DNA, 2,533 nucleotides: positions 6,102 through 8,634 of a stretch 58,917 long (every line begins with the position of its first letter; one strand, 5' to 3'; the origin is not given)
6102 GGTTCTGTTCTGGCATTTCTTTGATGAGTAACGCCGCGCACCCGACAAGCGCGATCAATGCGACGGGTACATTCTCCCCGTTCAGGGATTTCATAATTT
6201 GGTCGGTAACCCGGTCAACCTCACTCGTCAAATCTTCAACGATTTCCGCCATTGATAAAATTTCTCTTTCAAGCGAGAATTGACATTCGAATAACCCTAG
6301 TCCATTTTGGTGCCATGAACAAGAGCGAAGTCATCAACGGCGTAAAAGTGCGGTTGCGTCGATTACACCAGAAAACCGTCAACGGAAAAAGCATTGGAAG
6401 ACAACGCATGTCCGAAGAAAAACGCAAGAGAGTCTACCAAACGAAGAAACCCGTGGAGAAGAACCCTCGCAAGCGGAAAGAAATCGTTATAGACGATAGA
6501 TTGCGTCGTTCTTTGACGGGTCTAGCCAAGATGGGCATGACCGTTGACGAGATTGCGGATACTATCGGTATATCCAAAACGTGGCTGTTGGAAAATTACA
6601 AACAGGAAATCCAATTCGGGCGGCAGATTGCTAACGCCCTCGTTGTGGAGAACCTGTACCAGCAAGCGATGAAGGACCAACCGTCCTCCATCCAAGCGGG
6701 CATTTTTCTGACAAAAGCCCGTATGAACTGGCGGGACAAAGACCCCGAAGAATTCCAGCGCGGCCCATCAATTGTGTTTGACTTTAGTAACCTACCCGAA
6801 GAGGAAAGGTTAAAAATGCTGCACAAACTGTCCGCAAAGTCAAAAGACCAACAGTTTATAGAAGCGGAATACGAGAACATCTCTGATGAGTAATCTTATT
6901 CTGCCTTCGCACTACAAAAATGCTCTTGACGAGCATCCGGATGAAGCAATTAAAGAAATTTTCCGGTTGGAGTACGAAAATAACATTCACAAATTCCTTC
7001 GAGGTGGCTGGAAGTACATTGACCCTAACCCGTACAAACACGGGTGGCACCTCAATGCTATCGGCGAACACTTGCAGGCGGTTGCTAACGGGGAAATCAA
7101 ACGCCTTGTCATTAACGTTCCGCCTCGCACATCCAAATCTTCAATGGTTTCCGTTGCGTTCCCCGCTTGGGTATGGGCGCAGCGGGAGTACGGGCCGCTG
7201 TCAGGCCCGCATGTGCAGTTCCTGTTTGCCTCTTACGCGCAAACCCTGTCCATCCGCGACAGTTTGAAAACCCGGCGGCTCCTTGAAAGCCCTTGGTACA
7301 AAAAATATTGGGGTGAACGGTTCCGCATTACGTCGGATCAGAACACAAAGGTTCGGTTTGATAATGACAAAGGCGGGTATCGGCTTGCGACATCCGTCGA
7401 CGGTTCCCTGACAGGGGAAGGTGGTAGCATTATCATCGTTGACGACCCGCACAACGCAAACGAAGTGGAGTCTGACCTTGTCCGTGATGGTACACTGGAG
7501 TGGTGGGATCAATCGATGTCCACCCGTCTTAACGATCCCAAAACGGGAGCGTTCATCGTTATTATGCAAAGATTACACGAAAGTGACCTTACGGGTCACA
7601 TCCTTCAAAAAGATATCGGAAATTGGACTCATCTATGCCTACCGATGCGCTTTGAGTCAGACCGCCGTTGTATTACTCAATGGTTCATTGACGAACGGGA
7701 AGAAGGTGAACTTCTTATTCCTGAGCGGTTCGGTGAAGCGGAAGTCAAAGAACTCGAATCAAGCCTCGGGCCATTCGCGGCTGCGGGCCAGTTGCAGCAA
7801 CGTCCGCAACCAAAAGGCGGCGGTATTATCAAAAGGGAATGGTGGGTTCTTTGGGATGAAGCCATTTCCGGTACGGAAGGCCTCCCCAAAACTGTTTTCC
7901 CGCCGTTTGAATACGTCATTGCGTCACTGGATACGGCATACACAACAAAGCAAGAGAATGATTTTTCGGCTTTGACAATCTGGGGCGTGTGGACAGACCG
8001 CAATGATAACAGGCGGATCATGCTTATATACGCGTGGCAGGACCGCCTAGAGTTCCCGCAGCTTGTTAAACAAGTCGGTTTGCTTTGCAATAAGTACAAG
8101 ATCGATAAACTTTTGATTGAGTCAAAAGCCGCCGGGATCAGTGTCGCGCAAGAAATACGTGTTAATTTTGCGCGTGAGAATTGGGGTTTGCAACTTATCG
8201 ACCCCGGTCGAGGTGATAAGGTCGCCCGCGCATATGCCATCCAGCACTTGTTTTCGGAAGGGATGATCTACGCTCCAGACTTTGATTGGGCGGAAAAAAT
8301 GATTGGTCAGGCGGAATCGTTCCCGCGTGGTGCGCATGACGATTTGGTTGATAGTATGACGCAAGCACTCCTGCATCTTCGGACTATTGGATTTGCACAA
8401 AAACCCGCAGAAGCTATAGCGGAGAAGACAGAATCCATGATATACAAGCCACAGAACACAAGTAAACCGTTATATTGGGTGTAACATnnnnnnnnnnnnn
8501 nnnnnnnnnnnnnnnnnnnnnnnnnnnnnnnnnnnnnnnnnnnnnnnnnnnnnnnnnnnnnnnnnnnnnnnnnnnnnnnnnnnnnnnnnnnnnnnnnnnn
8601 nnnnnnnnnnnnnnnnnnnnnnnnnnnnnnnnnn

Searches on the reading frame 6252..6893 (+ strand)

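Call 9: search_protein_families(library=phrogs, proteins=[window:6252-6893:+], max_evalue=0.001)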
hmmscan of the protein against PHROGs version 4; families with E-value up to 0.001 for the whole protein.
window:6252-6893:+ (213 aa): 2 families
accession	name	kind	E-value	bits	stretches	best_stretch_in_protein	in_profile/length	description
phrog_309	-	head and packaging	8.1e-11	43.5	1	39-166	98-256/319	terminase small subunit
phrog_12540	-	unknown function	2.3e-06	28.9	1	70-163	14-106/153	-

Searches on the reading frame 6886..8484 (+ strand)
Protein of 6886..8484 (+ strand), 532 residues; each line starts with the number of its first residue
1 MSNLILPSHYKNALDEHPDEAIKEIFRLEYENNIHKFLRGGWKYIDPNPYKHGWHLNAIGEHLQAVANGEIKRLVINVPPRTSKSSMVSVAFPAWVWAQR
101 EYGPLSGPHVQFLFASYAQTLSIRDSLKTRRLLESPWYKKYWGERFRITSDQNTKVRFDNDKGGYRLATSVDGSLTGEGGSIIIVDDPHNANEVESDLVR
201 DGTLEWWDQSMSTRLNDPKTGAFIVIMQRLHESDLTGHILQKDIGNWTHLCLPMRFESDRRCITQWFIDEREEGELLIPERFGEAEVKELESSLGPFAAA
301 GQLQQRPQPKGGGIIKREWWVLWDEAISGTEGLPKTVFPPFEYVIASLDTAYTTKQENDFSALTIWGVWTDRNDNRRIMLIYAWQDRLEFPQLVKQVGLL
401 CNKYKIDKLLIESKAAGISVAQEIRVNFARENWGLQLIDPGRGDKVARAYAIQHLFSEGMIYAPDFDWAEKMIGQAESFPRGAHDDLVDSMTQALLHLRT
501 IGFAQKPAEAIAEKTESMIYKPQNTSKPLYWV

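Call 9: search_protein_families(library=phrogs, proteins=[window:6886-8484:+], max_evalue=0.001)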
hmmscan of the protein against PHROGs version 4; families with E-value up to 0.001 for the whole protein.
window:6886-8484:+ (532 aa): 7 families
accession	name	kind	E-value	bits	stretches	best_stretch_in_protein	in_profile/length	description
phrog_38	-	head and packaging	1.7e-93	315.7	1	44-508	279-713/760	terminase large subunit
phrog_4758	-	head and packaging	1.4e-43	150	1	20-254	10-235/243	terminase large subunit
phrog_5573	-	head and packaging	4.9e-34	118.9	1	247-495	12-231/250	terminase large subunit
phrog_979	-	head and packaging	4.1e-11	43.3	1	309-507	410-608/642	terminase large subunit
phrog_30251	-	head and packaging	2.6e-09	36.9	1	47-241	30-223/799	terminase large subunit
phrog_20726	-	unknown function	1.4e-06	29.1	1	345-432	4-90/199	-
phrog_12171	-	head and packaging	0.00048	21.2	0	438-504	35-101/110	terminase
